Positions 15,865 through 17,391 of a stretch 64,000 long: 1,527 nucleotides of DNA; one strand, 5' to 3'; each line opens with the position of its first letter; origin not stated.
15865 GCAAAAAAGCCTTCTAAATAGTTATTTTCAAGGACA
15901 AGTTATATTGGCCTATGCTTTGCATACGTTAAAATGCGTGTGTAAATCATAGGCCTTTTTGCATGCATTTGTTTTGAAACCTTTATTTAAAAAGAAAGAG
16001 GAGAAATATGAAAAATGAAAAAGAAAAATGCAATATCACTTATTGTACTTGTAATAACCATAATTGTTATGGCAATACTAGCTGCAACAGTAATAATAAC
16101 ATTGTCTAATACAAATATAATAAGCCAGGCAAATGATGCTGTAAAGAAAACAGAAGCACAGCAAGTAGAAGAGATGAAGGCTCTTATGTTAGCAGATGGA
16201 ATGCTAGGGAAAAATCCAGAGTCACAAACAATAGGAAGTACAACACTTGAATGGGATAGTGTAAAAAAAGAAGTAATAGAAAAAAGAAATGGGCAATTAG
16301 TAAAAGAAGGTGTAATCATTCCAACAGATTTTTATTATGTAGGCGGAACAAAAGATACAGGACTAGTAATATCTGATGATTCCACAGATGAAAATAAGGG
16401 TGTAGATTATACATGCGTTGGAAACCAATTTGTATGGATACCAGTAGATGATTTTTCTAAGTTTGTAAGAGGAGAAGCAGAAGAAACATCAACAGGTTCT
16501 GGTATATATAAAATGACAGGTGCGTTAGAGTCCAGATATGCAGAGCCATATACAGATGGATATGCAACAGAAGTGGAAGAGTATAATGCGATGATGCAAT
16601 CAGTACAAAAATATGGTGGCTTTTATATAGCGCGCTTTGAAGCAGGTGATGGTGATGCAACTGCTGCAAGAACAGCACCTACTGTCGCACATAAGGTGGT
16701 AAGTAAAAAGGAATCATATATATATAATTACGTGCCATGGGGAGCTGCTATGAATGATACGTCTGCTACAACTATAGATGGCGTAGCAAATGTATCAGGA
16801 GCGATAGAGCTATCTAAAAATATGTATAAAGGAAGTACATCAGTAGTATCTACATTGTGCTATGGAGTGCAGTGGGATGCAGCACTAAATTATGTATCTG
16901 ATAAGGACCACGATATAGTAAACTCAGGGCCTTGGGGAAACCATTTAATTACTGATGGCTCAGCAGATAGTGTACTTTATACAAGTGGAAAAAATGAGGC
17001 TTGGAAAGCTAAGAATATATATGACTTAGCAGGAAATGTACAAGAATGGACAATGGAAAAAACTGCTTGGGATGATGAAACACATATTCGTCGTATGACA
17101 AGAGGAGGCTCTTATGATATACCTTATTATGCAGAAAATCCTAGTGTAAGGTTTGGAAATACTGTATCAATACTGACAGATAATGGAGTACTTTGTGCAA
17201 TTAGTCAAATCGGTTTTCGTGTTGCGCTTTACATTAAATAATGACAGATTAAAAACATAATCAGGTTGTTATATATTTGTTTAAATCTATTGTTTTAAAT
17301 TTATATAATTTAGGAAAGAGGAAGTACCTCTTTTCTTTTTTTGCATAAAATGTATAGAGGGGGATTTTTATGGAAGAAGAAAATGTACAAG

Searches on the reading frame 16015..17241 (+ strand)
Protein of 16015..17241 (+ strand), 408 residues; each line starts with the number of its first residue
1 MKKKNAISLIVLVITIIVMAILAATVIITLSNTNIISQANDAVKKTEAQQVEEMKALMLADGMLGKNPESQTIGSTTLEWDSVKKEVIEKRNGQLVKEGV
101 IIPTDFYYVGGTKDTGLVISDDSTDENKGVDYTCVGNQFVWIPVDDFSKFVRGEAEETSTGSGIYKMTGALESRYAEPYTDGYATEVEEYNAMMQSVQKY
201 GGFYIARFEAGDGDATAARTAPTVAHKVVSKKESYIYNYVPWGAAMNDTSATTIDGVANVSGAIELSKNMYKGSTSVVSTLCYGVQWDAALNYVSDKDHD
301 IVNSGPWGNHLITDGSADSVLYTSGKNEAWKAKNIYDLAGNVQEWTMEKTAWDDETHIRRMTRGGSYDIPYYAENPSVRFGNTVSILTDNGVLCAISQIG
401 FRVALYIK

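Call 9: search_protein_families(library=pfam, proteins=[window:16015-17241:+], max_evalue=0.01)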
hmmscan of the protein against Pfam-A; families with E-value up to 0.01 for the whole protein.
window:16015-17241:+ (408 aa): 2 families
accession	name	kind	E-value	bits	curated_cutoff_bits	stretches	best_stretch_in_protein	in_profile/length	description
PF03781.23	FGE-sulfatase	-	0.00074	19.7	23.3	1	334-404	177-254/255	Sulfatase-modifying factor enzyme 1-like domain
PF09991.14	DUF2232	-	0.0043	16.7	27.8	1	2-65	81-140/290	Predicted membrane protein (DUF2232)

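Call 10: search_protein_families(library=ncbifam, proteins=[window:16015-17241:+], max_evalue=0.01)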
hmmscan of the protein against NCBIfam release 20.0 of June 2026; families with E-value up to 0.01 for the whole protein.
window:16015-17241:+ (408 aa): 0 families

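Call 12: find_homologous_proteins(query=window:16015-17241:+)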
Query window:16015-17241:+ (408 aa): 4406 proteins with E <= 0.001 among 8000 candidates; the best 120 are listed.
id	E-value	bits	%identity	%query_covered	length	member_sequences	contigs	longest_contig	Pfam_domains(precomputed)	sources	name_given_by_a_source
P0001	3.5e-269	910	100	100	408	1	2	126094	-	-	-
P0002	3.8e-170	584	69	100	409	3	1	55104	-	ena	-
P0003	2.7e-168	578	67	100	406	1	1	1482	-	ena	-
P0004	8.3e-168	577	68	100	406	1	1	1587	-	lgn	-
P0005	1.5e-167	576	67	100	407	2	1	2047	-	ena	-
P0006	2.0e-167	575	68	100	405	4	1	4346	-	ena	-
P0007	1.4e-166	573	67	100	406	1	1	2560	-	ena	-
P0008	2.0e-166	572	67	100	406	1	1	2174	-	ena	-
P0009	3.6e-166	571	68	100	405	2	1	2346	-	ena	-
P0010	7.0e-166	570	67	100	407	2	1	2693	-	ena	-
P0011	2.0e-164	566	66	100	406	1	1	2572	-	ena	-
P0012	8.2e-161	554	72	90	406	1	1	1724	-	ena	-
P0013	1.4e-158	546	67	96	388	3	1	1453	-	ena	-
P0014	2.4e-158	546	66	100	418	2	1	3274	PF03781.23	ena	-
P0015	3.6e-157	542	65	100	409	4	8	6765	-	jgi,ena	-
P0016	1.0e-154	534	65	100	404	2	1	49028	-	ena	-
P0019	1.9e-153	529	64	100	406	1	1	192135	-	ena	-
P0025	1.4e-150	520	65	100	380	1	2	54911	-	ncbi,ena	-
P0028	1.4e-146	507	66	100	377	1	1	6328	-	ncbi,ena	-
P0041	9.3e-131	455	59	100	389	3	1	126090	PF03781.23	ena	-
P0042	5.0e-127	442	59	100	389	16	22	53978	-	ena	-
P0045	5.2e-124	433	54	100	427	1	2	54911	-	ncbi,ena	-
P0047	5.3e-121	423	54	100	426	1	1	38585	-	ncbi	-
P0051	1.9e-117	411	61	75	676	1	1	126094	-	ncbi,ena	-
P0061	5.0e-106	373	60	76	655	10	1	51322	-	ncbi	-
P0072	4.8e-90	321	56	65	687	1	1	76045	-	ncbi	-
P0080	7.4e-79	284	49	81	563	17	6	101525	-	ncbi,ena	-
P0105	3.3e-59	219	36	94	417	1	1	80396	-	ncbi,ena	-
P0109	3.9e-58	216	43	100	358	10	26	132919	-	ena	-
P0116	3.3e-57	213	36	100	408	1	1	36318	PF03781.23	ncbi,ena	-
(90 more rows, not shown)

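Call 14: find_encoding_contigs(protein=P0001, flank=3000, max_places=4)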
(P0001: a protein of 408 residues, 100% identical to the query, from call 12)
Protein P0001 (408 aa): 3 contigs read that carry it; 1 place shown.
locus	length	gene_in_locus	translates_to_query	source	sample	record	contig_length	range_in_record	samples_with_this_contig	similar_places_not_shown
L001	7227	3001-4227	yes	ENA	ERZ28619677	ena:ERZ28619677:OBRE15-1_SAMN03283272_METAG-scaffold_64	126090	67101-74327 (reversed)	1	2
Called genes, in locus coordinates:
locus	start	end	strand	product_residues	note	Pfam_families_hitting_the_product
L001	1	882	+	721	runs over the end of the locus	PF13328:HD_4, PF04607:RelA_SpoT, PF02824:TGS, PF19296:RelA_AH, PF28438:RelA_RIS, PF13291:ACT_4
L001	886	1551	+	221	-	PF00753:Lactamase_B, PF19583:ODP (weak), PF23023:Anti-Pycsar_Apyc1 (weak), PF12706:Lactamase_B_2 (weak)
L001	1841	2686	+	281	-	PF05857:TraX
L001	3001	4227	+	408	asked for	-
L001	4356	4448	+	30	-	-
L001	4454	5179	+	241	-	PF01551:Peptidase_M23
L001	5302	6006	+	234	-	PF00436:SSB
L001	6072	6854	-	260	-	PF06541:ABC_trans_CmpB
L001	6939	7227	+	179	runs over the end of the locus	PF03729:DUF308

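Call 16: find_encoding_contigs(protein=P0002, flank=4000, max_places=3)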
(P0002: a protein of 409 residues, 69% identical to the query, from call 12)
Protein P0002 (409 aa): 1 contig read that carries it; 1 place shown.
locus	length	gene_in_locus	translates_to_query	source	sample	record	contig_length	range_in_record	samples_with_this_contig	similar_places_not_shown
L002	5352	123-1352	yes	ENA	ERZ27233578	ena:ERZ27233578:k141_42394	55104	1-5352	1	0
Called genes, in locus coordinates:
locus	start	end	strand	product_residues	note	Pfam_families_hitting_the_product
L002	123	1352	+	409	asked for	-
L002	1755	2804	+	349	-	PF01551:Peptidase_M23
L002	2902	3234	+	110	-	-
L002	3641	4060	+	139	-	PF05103:DivIVA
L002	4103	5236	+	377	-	PF07454:SpoIIP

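Call 17: find_encoding_contigs(protein=P0016, flank=4000, max_places=3)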
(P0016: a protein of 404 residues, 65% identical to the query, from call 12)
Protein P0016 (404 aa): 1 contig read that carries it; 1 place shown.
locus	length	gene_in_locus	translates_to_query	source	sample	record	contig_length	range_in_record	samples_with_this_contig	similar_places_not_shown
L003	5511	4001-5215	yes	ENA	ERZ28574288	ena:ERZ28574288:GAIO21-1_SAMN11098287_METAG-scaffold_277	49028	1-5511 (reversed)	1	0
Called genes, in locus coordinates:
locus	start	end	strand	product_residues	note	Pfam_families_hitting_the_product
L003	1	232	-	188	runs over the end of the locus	PF04011:LemA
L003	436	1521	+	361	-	PF03990:DUF348, PF07501:G5, PF01464:SLT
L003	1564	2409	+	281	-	PF00398:RrnaAD, PF13649:Methyltransf_25 (weak)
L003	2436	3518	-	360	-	PF02618:YceG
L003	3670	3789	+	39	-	-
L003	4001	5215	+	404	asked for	-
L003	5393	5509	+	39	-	?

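Call 18: find_encoding_contigs(protein=P0019, flank=4000, max_places=3)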
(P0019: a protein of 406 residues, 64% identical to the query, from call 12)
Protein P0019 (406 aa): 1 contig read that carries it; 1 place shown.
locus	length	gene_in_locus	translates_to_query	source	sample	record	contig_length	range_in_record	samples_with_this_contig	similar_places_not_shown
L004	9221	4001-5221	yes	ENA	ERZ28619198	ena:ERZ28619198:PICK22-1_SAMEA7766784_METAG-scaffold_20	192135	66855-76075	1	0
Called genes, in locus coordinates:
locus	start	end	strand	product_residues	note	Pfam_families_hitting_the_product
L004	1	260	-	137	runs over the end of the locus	PF12784:PDDEXK_2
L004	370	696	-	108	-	PF12784:PDDEXK_2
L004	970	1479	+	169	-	PF09419:PGP_phosphatase, PF13419:HAD_2 (weak), PF00702:Hydrolase, PF13242:Hydrolase_like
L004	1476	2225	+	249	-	PF01478:Peptidase_A24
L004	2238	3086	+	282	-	PF01261:AP_endonuc_2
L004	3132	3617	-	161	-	PF21537:DUF1980_C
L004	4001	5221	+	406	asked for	-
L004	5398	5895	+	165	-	PF01624:MutS_I (weak)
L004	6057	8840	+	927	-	PF07517:SecA_DEAD, PF00270:DEAD, PF01043:SecA_PP_bind, PF21090:P-loop_SecA, PF07516:SecA_SW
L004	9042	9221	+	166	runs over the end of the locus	-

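Call 25: find_homologous_proteins(query=L003:3661-3786:+, max_evalue=10)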
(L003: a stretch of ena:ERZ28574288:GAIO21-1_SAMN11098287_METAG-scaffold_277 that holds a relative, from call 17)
Query L003:3661-3786:+ (42 aa): 12 proteins with E <= 10 among 12 candidates.
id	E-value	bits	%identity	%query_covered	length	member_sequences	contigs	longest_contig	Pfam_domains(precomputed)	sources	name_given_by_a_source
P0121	3.2e-17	77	97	93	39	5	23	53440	-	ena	-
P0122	5.2e-17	77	93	100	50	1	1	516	-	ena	-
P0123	9.9e-17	76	95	93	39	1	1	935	-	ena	-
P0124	1.4e-16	75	97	93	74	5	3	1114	-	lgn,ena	-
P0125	1.2e-15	72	88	100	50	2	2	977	-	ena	-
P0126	1.2e-14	69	95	93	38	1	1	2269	-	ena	-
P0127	1.4e-14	69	90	93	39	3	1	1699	-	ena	-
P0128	2.5e-13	65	85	93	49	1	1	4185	-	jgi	-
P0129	9.1e-13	64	85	93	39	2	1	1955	-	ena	-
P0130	7.2e-12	61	82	93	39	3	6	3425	-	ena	-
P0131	5.0e-11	58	79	93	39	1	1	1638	-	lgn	-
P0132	3.0e-9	53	79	93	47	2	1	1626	-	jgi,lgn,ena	-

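Call 27: find_encoding_contigs(protein=P0121, flank=2500, max_places=10)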
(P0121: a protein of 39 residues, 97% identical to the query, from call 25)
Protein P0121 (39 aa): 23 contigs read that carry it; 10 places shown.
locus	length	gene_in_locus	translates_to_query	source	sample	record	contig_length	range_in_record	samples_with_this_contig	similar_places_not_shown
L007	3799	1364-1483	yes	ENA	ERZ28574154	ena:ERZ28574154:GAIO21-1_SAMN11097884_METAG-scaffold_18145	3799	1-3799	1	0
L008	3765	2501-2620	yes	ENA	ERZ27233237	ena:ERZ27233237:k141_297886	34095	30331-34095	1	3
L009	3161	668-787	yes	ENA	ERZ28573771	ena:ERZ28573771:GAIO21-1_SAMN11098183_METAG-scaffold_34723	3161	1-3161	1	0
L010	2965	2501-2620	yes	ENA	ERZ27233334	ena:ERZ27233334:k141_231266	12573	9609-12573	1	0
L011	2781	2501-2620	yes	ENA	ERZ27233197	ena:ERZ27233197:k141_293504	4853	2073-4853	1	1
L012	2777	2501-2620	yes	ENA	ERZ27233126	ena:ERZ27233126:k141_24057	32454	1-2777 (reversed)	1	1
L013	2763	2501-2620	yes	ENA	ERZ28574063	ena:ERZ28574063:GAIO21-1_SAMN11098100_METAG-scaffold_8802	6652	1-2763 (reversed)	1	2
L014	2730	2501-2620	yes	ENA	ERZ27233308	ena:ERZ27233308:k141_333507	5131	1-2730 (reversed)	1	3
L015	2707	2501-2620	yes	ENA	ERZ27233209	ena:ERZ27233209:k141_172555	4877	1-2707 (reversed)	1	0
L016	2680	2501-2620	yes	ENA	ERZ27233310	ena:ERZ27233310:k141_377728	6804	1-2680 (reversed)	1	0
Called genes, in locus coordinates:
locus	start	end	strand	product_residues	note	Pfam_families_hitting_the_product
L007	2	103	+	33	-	?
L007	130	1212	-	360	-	PF02618:YceG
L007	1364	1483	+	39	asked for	-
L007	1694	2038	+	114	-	-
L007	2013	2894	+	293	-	-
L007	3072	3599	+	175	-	PF01624:MutS_I (weak)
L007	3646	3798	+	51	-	?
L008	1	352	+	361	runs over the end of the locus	PF03990:DUF348 (weak), PF07501:G5, PF01464:SLT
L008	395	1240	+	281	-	PF00398:RrnaAD, PF13649:Methyltransf_25 (weak)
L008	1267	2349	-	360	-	PF02618:YceG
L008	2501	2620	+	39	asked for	-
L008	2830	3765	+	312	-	?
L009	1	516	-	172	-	?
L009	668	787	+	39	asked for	-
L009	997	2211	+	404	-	-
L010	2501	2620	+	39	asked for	-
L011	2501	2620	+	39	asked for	-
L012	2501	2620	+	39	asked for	-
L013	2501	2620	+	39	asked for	-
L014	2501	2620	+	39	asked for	-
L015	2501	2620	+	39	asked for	-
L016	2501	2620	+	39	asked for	-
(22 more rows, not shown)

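Call 33: find_encoding_contigs(protein=P0130, flank=2500, max_places=10)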
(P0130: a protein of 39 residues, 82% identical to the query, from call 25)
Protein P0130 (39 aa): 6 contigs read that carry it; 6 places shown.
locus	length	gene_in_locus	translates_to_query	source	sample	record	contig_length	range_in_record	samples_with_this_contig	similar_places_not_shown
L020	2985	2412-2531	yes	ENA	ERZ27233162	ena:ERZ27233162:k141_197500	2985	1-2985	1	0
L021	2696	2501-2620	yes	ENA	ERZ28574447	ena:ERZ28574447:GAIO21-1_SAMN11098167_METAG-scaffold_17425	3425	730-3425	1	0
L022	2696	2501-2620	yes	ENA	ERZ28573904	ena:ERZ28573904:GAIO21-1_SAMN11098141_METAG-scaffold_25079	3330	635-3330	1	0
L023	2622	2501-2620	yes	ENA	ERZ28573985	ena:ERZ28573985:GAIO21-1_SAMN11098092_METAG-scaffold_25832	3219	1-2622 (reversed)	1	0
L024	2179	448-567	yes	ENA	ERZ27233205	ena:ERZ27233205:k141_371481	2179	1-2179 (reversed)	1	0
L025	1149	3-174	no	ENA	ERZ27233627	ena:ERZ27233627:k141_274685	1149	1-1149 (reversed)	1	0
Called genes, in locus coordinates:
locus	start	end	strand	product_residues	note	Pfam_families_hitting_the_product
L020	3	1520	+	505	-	?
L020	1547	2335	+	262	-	PF00149:Metallophos, PF13277:YmdB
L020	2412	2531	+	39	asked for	-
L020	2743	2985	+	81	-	?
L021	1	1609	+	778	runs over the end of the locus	?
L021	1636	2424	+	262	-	PF00149:Metallophos, PF13277:YmdB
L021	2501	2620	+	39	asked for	-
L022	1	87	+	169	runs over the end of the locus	PF09419:PGP_phosphatase, PF13419:HAD_2 (weak), PF00702:Hydrolase (weak), PF13242:Hydrolase_like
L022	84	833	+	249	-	PF01478:Peptidase_A24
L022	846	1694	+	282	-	PF01261:AP_endonuc_2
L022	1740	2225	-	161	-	PF21537:DUF1980_C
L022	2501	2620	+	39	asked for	-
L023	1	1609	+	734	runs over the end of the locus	?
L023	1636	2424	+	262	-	PF00149:Metallophos, PF13277:YmdB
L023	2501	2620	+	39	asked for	?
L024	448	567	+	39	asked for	-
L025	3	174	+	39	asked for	?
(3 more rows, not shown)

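Call 34: find_encoding_contigs(protein=P0127, flank=2500, max_places=10)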
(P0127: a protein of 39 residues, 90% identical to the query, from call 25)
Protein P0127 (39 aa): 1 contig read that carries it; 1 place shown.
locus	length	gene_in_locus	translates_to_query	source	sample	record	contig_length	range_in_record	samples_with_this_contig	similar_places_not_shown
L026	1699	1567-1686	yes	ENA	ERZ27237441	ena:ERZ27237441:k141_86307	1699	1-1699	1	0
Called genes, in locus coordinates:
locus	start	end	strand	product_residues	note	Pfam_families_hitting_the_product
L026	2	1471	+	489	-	?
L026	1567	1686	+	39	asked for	-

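Call 36: find_encoding_contigs(protein=P0042, flank=1500, max_places=10)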
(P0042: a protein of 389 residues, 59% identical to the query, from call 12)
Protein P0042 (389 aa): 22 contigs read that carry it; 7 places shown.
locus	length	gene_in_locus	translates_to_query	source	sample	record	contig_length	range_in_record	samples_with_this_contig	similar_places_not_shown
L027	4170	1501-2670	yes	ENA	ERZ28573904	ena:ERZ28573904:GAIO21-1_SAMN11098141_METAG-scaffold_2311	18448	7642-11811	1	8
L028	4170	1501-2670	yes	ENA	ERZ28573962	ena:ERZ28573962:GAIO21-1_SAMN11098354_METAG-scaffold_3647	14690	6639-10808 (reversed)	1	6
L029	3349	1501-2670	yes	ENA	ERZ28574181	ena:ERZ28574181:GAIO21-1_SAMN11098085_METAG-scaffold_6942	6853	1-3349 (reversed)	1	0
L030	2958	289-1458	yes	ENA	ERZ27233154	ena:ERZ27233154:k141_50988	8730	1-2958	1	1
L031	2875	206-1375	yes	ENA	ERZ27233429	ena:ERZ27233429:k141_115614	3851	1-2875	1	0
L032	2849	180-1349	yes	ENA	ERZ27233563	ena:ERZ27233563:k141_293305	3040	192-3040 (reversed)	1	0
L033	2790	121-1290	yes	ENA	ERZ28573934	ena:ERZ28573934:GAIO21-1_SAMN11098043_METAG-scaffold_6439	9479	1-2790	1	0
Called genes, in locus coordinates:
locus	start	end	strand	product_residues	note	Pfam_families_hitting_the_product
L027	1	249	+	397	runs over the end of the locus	PF00890:FAD_binding_2 (weak), PF01134:GIDA (faint), PF01266:DAO, PF03486:HI0933_like (faint), PF07992:Pyr_redox_2 (weak), PF12831:FAD_oxidored (weak), PF13450:NAD_binding_8 (weak)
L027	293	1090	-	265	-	PF00575:S1 (weak)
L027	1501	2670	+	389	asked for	-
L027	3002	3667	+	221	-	PF10105:DUF2344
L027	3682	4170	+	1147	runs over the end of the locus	PF17757:UvrB_inter, PF02559:CarD_TRCF_RID, PF00270:DEAD, PF04851:ResIII, PF00271:Helicase_C, PF03461:TRCF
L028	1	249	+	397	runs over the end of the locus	PF00890:FAD_binding_2 (weak), PF01134:GIDA (faint), PF01266:DAO, PF03486:HI0933_like (faint), PF07992:Pyr_redox_2 (weak), PF12831:FAD_oxidored (weak), PF13450:NAD_binding_8 (weak)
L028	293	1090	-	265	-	PF00575:S1 (weak)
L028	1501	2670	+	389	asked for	-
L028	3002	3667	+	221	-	PF10105:DUF2344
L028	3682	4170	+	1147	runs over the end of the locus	PF17757:UvrB_inter, PF02559:CarD_TRCF_RID, PF00270:DEAD, PF04851:ResIII, PF00271:Helicase_C, PF03461:TRCF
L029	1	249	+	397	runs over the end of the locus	PF00890:FAD_binding_2 (weak), PF01134:GIDA (faint), PF01266:DAO, PF03486:HI0933_like (faint), PF07992:Pyr_redox_2 (weak), PF12831:FAD_oxidored (weak), PF13450:NAD_binding_8 (weak)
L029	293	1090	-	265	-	PF00575:S1 (weak)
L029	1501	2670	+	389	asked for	-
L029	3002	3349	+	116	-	?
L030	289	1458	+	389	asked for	-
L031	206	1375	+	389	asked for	-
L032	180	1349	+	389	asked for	-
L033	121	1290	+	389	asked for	-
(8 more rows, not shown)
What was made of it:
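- P0042 is identical on 22 contigs (call 36).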

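Call 37: find_encoding_contigs(protein=P0015, flank=1500, max_places=10)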
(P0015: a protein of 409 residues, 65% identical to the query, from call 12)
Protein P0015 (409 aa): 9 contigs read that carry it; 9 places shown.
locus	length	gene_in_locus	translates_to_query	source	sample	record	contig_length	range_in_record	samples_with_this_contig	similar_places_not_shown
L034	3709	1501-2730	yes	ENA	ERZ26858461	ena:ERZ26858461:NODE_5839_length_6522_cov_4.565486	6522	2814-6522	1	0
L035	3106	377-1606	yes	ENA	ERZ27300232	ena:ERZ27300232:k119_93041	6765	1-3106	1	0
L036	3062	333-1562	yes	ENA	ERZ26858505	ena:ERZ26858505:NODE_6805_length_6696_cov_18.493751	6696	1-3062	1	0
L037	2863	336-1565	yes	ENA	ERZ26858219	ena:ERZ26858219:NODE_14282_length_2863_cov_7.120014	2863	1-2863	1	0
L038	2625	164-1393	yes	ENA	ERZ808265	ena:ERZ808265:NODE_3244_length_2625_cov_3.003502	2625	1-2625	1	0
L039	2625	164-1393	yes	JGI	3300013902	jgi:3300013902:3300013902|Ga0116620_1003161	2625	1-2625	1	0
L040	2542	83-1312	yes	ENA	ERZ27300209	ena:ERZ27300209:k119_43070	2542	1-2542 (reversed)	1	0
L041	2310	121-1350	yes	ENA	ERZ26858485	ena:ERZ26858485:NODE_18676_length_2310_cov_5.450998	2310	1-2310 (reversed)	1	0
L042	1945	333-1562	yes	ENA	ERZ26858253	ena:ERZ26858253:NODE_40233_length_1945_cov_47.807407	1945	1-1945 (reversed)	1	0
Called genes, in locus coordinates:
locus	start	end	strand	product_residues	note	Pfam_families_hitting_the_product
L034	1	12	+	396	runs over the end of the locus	PF00871:Acetate_kinase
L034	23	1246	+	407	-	PF01704:UDPGP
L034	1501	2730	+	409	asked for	-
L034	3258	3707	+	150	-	?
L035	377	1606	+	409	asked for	-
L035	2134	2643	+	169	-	PF00466:Ribosomal_L10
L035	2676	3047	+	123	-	PF16320:Ribosomal_L12_N, PF00542:Ribosomal_L12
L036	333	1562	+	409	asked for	-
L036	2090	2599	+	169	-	PF00466:Ribosomal_L10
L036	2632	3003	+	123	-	PF16320:Ribosomal_L12_N, PF00542:Ribosomal_L12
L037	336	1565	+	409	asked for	-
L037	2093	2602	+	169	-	PF00466:Ribosomal_L10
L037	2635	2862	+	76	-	?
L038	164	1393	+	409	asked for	-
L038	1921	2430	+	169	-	PF00466:Ribosomal_L10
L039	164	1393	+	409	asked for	-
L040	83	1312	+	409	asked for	-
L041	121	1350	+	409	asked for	-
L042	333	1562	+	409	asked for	-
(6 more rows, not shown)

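Call 43: list_cluster_members(proteins=[P0025, P0045, P0047, P0051, P0061, P0072, P0080, P0105, P0116, P0028])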
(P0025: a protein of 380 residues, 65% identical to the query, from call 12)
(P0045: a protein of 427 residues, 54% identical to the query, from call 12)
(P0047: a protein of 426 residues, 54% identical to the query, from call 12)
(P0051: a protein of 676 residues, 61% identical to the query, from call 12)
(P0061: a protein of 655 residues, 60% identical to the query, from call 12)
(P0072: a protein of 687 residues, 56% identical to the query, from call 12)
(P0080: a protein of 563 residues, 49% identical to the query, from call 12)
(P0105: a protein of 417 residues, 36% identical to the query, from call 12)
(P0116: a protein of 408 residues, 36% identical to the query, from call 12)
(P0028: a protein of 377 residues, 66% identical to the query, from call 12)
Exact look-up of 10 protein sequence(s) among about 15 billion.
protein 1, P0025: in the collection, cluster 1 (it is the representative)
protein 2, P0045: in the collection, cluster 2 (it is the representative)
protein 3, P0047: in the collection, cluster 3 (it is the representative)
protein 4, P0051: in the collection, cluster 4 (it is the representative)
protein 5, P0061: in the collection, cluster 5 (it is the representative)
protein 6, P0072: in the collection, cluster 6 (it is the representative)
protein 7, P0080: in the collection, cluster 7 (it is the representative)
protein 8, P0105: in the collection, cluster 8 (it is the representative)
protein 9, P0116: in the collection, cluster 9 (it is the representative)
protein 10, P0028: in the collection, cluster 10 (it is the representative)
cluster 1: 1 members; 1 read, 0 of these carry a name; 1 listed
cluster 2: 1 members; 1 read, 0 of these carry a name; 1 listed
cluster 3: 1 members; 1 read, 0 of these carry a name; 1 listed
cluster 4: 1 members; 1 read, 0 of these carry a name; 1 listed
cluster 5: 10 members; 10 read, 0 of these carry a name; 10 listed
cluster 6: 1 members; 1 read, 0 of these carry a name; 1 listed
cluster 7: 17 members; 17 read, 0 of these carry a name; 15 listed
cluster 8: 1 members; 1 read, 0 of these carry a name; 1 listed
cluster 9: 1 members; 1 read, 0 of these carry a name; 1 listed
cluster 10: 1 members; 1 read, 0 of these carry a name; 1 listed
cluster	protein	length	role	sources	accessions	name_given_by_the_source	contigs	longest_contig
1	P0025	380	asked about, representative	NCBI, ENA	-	-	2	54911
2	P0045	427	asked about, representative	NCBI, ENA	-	-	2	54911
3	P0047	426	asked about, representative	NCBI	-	-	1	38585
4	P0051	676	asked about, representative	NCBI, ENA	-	-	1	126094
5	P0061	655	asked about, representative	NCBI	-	-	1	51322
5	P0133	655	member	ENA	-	-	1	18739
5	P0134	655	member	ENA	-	-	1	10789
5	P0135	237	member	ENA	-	-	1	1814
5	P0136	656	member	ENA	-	-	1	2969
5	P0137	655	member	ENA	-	-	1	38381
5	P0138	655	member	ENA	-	-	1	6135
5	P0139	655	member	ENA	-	-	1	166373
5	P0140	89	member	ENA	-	-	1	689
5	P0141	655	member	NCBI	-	-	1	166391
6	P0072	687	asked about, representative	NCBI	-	-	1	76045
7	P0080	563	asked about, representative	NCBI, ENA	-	-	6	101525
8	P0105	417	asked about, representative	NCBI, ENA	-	-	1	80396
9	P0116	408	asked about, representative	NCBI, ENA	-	-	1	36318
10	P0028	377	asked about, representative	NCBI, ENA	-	-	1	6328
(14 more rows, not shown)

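Call 45: find_encoding_contigs(protein=P0051, flank=3000, max_places=5)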
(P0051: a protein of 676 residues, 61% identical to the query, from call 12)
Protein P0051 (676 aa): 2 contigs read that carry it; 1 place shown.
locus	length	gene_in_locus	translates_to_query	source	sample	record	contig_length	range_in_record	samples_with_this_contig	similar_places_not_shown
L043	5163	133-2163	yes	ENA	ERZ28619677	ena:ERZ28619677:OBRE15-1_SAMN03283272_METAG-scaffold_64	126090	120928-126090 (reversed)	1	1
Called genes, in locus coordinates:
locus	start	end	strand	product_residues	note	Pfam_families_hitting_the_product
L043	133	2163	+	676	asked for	-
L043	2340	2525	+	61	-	-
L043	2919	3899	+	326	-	PF00005:ABC_tran, PF13304:AAA_21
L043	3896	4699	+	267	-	PF06182:ABC2_membrane_6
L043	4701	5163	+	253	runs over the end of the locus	PF06182:ABC2_membrane_6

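Call 46: find_encoding_contigs(protein=P0041, flank=3000, max_places=5)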
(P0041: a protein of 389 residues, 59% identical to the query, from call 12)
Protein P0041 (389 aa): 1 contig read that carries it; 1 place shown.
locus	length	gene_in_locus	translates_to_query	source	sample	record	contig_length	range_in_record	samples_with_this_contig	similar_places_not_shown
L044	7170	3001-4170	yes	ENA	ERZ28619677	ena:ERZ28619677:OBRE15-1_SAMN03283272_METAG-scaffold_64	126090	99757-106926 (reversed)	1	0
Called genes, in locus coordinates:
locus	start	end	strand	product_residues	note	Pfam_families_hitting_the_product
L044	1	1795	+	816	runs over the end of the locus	PF04932:Wzy_C (weak)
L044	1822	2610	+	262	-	PF00149:Metallophos, PF13277:YmdB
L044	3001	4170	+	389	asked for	PF03781:FGE-sulfatase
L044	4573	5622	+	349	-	PF01551:Peptidase_M23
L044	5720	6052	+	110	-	-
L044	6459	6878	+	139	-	PF05103:DivIVA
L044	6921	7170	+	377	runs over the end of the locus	PF07454:SpoIIP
